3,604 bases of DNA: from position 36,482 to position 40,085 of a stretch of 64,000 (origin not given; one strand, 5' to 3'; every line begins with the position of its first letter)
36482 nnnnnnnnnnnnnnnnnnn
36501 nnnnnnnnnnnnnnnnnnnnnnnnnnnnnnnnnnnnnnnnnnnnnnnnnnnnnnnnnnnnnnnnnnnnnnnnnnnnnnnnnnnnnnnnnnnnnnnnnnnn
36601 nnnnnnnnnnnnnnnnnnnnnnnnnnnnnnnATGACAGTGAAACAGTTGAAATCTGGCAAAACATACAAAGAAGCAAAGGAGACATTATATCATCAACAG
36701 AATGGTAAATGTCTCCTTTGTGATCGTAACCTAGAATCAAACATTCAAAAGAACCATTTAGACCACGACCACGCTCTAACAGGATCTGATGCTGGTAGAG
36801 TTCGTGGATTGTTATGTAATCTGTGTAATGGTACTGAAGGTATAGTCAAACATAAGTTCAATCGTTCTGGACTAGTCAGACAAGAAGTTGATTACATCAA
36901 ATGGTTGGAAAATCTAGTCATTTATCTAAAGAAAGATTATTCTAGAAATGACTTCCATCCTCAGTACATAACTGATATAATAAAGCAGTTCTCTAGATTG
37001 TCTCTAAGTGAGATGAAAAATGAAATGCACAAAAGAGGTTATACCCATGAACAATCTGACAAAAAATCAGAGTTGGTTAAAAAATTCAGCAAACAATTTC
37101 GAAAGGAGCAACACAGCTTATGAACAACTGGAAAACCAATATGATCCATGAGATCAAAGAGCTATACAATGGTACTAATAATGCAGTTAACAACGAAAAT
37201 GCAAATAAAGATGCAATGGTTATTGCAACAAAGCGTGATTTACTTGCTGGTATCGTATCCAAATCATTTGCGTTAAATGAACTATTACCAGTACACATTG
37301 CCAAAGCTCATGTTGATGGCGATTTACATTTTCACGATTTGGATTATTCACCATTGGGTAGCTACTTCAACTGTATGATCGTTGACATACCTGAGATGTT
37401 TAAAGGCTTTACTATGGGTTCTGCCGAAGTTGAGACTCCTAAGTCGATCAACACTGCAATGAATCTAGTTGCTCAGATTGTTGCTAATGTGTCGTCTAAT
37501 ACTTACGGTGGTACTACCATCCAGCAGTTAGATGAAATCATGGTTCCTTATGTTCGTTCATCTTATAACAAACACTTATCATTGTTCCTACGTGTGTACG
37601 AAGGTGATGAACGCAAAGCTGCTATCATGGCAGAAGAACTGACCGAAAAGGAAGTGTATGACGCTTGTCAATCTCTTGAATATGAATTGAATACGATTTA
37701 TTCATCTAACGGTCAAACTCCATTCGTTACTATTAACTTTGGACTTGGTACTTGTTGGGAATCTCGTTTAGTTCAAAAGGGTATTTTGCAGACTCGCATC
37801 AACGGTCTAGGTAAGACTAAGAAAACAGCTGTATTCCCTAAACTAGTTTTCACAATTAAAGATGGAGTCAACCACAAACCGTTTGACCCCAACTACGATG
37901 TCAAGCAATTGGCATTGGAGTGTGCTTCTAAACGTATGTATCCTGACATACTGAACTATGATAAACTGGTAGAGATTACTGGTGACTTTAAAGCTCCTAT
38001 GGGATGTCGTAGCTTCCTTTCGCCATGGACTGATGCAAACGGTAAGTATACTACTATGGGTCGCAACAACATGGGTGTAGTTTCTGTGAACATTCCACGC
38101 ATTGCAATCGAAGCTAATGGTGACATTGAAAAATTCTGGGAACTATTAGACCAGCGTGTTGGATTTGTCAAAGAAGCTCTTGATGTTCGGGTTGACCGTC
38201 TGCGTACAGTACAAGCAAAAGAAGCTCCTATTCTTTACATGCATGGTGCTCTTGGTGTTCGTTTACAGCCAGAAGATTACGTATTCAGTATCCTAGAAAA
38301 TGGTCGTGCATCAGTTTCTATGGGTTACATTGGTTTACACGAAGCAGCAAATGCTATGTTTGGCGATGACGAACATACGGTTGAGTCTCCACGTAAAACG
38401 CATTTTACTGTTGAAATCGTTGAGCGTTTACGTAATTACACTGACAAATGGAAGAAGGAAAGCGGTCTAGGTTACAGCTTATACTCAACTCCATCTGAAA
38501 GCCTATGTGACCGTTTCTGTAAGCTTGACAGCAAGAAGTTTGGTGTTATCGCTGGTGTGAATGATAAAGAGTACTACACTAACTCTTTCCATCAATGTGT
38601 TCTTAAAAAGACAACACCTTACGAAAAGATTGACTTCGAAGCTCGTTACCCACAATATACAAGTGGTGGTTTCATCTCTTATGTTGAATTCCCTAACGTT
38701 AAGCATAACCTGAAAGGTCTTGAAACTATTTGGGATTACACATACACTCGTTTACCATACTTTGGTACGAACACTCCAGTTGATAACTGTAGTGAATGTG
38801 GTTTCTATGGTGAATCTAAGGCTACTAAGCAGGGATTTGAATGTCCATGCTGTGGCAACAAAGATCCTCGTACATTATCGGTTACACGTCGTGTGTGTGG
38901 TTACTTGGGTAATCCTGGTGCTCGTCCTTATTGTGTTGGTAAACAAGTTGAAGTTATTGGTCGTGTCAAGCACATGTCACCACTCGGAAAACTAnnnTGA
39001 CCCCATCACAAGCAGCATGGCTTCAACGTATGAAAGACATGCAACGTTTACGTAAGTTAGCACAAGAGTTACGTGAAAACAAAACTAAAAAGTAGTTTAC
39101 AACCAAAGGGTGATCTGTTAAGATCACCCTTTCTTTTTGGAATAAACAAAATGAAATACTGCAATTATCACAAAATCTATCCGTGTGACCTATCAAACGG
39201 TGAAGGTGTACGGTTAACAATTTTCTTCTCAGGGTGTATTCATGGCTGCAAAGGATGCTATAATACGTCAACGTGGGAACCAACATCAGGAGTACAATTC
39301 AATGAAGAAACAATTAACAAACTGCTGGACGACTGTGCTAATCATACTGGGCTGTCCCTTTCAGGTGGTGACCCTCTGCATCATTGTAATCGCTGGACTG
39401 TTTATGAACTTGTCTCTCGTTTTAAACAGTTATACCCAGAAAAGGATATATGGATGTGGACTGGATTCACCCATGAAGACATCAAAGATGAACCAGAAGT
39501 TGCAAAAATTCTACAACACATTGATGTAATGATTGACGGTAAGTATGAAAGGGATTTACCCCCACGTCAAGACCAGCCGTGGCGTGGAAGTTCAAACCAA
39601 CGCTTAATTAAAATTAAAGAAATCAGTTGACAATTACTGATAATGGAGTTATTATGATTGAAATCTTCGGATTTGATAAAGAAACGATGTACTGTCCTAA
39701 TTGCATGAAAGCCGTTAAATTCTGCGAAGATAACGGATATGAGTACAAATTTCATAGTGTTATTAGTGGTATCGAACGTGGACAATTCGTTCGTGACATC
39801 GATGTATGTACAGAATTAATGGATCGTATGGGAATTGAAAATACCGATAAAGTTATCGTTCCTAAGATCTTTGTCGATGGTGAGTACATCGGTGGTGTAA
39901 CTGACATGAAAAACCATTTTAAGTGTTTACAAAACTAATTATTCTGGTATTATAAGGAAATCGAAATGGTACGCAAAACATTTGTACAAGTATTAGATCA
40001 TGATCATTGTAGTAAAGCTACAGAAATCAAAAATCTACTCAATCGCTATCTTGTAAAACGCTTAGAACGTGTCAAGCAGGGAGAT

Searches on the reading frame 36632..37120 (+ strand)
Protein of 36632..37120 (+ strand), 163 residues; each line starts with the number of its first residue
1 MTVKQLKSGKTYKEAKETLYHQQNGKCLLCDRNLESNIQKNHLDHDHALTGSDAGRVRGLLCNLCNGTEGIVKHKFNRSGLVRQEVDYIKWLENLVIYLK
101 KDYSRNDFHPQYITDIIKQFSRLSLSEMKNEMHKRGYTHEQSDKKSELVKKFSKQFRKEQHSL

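Call 11: search_protein_families(library=pfam, proteins=[window:36632-37120:+], max_evalue=0.001)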
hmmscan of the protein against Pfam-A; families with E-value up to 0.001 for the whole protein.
window:36632-37120:+ (163 aa): 2 families
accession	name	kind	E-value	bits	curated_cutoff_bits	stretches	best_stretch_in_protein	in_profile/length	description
PF02945.21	Endonuclease_7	-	5.8e-18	65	23.6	1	13-100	12-81/82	Recombination endonuclease VII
PF09124.16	Endonuc-dimeris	-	1.5e-15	57.5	22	1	108-159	1-52/54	T4 recombination endonuclease VII, dimerisation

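Call 12: search_protein_families(library=phrogs, proteins=[window:36632-37120:+], max_evalue=0.00001)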
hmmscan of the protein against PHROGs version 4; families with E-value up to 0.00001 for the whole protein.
window:36632-37120:+ (163 aa): 6 families
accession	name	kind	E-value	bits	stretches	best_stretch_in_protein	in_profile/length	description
phrog_423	-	DNA, RNA and nucleotide metabolism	3.8e-49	167.7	1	5-159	4-157/159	endonuclease VII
phrog_24351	-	DNA, RNA and nucleotide metabolism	1.5e-30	106.5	1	72-159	1-88/90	endonuclease VII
phrog_2914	-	DNA, RNA and nucleotide metabolism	5.3e-14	53.4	1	7-74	78-140/190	endonuclease VII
phrog_2633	-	DNA, RNA and nucleotide metabolism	1.5e-10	42.4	1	14-90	72-137/142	endonuclease VII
phrog_11865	-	DNA, RNA and nucleotide metabolism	1.9e-09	38.9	1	43-104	2-59/95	endonuclease VII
phrog_307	-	DNA, RNA and nucleotide metabolism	1.3e-07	32.9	1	17-67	113-157/334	endonuclease VII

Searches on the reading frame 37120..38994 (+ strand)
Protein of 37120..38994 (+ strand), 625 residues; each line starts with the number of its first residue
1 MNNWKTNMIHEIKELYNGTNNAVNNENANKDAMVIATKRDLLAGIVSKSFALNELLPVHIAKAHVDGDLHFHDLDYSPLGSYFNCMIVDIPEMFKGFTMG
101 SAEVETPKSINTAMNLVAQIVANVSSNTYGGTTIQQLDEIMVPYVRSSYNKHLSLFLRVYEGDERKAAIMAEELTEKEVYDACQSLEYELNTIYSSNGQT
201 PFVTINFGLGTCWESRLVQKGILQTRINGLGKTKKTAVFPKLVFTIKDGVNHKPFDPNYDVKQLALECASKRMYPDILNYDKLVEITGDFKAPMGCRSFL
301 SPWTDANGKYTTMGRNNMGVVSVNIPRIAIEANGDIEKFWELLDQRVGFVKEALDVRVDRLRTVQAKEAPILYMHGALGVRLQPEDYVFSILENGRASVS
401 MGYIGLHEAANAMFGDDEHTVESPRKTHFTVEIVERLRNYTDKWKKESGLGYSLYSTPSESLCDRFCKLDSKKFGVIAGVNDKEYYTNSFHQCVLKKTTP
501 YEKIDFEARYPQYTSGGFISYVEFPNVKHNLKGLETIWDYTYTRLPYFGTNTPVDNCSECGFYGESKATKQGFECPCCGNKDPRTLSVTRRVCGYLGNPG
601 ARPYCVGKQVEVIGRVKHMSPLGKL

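Call 11: search_protein_families(library=pfam, proteins=[window:37120-38994:+], max_evalue=0.001)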
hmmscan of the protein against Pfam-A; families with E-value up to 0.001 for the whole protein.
window:37120-38994:+ (625 aa): 2 families
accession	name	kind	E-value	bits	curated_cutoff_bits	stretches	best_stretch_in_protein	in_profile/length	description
PF13597.11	NRDD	-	4.9e-173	577.2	26.2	1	26-618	1-562/562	Anaerobic ribonucleoside-triphosphate reductase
PF01228.26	Gly_radical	-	2e-24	86.6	22.2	1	496-599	3-105/106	Glycine radical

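Call 12: search_protein_families(library=phrogs, proteins=[window:37120-38994:+], max_evalue=0.00001)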
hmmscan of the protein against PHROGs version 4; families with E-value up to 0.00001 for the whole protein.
window:37120-38994:+ (625 aa): 4 families
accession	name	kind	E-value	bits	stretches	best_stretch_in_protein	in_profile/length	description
phrog_487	-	moron, auxiliary metabolic gene and host takeover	1.3e-272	907.2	1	5-620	102-714/718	NrdD-like anaerobic ribonucleotide reductase large subunit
phrog_4218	-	DNA, RNA and nucleotide metabolism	2.6e-129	432.1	1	290-619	7-333/333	anaerobic ribonucleoside reductase large subunit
phrog_26446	-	DNA, RNA and nucleotide metabolism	6e-32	111.6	2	451-569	226-351/761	anaerobic ribonucleoside reductase large subunit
phrog_29160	-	DNA, RNA and nucleotide metabolism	1.4e-26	94.6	1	459-618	2-155/158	anaerobic ribonucleoside reductase large subunit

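Call 64: search_solved_structures(query=window:37120-38994:+, max_evalue=1e-10, show_alignments=1)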
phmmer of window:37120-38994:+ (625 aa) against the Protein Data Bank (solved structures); distinct sequences matched with E-value up to 1e-10: 3.
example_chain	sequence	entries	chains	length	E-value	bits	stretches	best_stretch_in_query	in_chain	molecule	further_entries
9d3x_A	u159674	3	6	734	3.2e-220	735.7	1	11-620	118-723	Anaerobic ribonucleoside-triphosphate reductase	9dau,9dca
1h78_A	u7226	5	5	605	4.4e-191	639.4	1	10-618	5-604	ANAEROBIC RIBONUCLEOTIDE-TRIPHOSPHATE REDUCTASE LARGE CHAIN | ANAEROBIC RIBONUCLEOTIDE-TRIPHOSPHATE REDUCTASE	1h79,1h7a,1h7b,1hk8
8p23_A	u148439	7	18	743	3.7e-72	246.6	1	173-619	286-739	Anaerobic ribonucleoside-triphosphate reductase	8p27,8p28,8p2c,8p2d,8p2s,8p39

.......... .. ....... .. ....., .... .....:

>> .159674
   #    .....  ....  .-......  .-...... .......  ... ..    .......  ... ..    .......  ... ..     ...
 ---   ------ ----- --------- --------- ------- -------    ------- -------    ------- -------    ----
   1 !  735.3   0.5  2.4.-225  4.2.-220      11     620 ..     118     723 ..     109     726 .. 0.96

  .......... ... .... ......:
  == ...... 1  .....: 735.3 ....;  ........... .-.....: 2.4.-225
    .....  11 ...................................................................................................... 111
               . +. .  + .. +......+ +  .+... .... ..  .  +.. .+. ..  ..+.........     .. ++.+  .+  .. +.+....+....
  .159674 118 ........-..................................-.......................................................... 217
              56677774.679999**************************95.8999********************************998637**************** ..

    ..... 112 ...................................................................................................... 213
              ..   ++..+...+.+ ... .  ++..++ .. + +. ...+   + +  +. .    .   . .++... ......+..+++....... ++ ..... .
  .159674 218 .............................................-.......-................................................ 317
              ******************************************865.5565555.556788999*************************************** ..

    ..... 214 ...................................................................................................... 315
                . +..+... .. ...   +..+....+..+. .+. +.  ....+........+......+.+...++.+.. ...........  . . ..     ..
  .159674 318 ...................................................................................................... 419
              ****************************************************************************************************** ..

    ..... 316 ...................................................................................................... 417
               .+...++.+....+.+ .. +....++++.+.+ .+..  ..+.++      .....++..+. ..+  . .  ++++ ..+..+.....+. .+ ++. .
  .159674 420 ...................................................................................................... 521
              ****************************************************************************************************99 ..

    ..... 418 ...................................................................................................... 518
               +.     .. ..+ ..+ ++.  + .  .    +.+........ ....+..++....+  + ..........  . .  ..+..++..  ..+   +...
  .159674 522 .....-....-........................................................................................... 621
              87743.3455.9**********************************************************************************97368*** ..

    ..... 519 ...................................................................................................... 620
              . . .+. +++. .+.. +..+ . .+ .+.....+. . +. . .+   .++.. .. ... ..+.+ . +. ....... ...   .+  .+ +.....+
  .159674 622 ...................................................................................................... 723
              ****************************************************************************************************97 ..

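Call 77: search_dna_similar(query=window:37120-38994:+, collection=phages, mode=protein, max_rows=40, rows=spread, max_evalue=1e-30)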
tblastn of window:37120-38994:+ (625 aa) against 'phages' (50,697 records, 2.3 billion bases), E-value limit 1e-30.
Records with a match: 2905; places in all: 2918; records where one place covers at least 80% of the query: 2633.
Best place of each record, by identity: 60-80% 52; <60% 2853.
By first word of the organism name: Escherichia 1053; Salmonella 397; Klebsiella 346; Vibrio 324; Shigella 111; Aeromonas 108; Enterobacteria 61; Enterobacter 48; Bacteriophage 42; Citrobacter 41; and 44 more.
By host as written in the record: - 446; Escherichia coli 397; Klebsiella pneumoniae 110; Escherichia coli K-12 MG1655 57; Escherichia coli O157:H7 54; Escherichia coli K-12 50; Salmonella enterica subsp. enterica serovar Enteritidis PT1 39; Vibrio harveyi BAA-1116 36; and 596 more.
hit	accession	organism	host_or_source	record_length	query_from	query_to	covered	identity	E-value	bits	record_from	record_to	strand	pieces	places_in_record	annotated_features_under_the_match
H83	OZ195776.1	Vibrio phage D479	Seawater and oysters mix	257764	34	625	95%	61.6%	0e+0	765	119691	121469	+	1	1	anaerobic ribonucleoside reductase large subunit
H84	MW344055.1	Vibrio phage GRLPWR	Vibrio harveyi BAA-1116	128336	34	619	94%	58.9%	0e+0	733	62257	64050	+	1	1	76: hypothetical protein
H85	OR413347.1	Salmonella phage EH7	Salmonella enterica subsp. enterica ...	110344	37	618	93%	55.7%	0e+0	664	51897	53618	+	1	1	nrdD: anaerobic ribonucleoside-triphosphate reductase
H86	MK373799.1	Escherichia phage vB_EcoS_EASG3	Escherichia coli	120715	37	618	93%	55.6%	0e+0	663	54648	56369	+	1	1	anaerobic ribonucleoside-triphosphate reductase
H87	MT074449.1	Salmonella phage bombadil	Salmonella enterica subsp. enterica ...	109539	37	618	93%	55.6%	0e+0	662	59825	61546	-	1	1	anaerobic NTP reductase large subunit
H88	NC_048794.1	Salmonella phage VSe12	Salmonella enterica subsp. enterica ...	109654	37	618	93%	55.6%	0e+0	661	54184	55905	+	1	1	NrdD-like anaerobic ribonucleotide reductase large subunit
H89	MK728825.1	Salmonella phage Sepoy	Salmonella enterica subsp. enterica ...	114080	37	618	93%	55.4%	0e+0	660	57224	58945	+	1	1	anaerobic ribonucleoside-triphosphate reductase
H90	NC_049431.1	Vibrio phage 1.097.O._10N.286.49.B3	Vibrio sp.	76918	35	625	95%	54.4%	0e+0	676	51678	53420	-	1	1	NrdD-like anaerobic ribonucleotide reductase large subunit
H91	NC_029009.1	Enterococcus phage EFDG1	Enterococcus faecalis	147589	34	619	94%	53.7%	0e+0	672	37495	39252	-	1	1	anaerobic ribonucleoside reductase large subunit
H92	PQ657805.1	Klebsiella phage Roth41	Klebsiella sp. NCTC 7427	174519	34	620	94%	53.4%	0e+0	643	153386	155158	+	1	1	NrdD-like anaerobic ribonucleotide reductase large subunit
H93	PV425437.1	Klebsiella phage Olmo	Klebsiella pneumoniae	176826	34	618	94%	53.2%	0e+0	632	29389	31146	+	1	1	ribonucleotide reductase of class III (anaerobic) large subunit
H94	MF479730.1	Aeromonas phage AS-gz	Aeromonas salmonicida subsp. salmonicida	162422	34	619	94%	52.2%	0e+0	597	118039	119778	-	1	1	anaerobic ribonucleotide reductase subunit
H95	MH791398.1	Aeromonas phage Asswx_1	Aeromonas salmonicida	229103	5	619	98%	49.3%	0e+0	607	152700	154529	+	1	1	NTP anaerobic reductase large subunit | anaerobic NTP reductase small subunit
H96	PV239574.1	Klebsiella phage ATCCa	Klebsiella pneumoniae ATCC13883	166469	4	619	99%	48.9%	0e+0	593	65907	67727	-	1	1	ribonucleotide reductase of class III (anaerobic) large subunit | recombinase endonuclease VII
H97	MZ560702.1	Klebsiella phage vB_KpnM_TU02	Klebsiella pneumoniae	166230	4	619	99%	48.9%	0e+0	593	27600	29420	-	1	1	ribonucleotide reductase of class III (anaerobic), large subunit | recombinase endonuclease VII | hypothetical protein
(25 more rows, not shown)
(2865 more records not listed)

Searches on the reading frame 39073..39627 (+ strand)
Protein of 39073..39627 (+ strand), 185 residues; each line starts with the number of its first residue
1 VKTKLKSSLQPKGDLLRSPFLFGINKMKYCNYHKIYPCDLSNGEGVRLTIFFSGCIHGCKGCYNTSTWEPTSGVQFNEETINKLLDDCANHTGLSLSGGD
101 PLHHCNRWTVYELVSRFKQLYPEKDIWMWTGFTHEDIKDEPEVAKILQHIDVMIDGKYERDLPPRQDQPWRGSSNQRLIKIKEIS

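Call 11: search_protein_families(library=pfam, proteins=[window:39073-39627:+], max_evalue=0.001)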
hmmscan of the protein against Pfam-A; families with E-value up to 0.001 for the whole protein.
window:39073-39627:+ (185 aa): 2 families
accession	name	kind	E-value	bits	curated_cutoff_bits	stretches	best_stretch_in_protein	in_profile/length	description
PF13353.11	Fer4_12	-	3.8e-45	154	22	1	42-179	2-137/137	4Fe-4S single cluster domain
PF04055.27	Radical_SAM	-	0.00018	22.1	29.5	1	50-148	2-98/166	Radical SAM superfamily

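Call 12: search_protein_families(library=phrogs, proteins=[window:39073-39627:+], max_evalue=0.00001)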
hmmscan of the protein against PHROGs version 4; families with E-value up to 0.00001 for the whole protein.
window:39073-39627:+ (185 aa): 3 families
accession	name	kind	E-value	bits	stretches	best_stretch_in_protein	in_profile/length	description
phrog_626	-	DNA, RNA and nucleotide metabolism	6.8e-57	192.6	1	31-183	2-155/164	anaerobic ribonucleotide reductase small subunit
phrog_20267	-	DNA, RNA and nucleotide metabolism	9.8e-16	58.3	1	128-179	1-46/61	anaerobic ribonucleoside reductase small subunit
phrog_2076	-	moron, auxiliary metabolic gene and host takeover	1.3e-06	29.1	1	44-107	31-102/247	QueE-like radical SAM domain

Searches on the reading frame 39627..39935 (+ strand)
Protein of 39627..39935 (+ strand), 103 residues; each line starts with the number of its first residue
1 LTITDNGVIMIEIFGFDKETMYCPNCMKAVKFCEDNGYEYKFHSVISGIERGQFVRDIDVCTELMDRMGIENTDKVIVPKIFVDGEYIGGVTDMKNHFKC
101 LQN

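Call 11: search_protein_families(library=pfam, proteins=[window:39627-39935:+], max_evalue=0.001)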
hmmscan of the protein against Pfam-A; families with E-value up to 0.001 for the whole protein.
window:39627-39935:+ (103 aa): 1 family
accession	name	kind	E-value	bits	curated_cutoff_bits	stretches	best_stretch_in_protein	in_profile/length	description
PF00462.30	Glutaredoxin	-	6.7e-05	23.5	22.9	0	21-88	7-60/60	Glutaredoxin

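Call 12: search_protein_families(library=phrogs, proteins=[window:39627-39935:+], max_evalue=0.00001)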
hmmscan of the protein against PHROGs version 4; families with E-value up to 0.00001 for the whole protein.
window:39627-39935:+ (103 aa): 0 families
